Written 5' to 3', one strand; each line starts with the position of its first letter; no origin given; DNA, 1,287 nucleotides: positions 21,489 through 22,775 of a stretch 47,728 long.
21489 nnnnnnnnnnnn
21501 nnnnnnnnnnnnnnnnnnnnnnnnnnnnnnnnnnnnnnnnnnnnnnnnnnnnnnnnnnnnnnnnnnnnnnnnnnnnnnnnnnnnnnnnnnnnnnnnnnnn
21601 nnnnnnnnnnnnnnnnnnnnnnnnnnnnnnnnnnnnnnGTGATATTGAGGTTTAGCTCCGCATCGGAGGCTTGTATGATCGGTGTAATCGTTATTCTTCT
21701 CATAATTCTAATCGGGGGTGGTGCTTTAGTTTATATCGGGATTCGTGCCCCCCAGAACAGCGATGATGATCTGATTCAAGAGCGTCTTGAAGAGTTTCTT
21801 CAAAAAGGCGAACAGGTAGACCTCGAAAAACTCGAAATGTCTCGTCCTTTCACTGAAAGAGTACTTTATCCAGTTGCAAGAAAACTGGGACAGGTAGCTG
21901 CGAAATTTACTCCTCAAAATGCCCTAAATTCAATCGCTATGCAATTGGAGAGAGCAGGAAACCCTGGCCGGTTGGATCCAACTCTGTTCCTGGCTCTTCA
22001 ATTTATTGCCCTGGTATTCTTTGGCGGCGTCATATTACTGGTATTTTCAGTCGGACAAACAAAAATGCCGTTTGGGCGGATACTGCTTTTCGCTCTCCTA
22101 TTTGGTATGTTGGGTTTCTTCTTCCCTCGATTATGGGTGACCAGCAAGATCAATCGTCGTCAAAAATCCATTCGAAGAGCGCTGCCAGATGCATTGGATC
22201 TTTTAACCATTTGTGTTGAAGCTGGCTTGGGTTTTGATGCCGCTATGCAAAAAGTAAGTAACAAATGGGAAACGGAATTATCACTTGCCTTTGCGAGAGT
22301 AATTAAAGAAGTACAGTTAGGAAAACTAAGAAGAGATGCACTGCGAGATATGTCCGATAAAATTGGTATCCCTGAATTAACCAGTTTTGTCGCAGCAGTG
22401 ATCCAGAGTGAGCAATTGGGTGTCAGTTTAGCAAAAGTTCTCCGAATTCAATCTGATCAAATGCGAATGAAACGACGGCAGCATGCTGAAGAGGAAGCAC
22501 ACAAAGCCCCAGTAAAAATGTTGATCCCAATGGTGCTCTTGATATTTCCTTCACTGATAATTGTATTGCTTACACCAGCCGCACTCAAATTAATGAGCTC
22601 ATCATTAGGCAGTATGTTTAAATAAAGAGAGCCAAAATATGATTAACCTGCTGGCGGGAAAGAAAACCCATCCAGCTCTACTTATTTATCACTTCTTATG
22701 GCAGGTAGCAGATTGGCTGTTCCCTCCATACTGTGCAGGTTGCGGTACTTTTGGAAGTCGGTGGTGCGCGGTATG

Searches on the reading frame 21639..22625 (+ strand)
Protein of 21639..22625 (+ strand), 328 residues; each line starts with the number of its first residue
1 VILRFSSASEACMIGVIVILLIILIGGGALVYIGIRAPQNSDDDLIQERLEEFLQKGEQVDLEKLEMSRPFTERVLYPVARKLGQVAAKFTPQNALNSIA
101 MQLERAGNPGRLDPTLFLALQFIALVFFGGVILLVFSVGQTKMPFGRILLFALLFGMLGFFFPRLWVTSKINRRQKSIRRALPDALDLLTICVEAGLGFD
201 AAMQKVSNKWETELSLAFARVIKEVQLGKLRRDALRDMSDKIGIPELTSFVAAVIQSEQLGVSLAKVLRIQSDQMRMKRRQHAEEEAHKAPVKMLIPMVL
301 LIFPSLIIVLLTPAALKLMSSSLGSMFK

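Call 47: search_protein_families(library=pfam, proteins=[window:21639-22625:+], max_evalue=0.00001)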
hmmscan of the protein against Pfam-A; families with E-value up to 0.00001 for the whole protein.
window:21639-22625:+ (328 aa): 1 family
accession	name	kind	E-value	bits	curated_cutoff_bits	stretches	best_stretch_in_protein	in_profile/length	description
PF00482.28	T2SSF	-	3.3e-17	63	25.2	1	186-311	2-124/125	Type II secretion system (T2SS), protein F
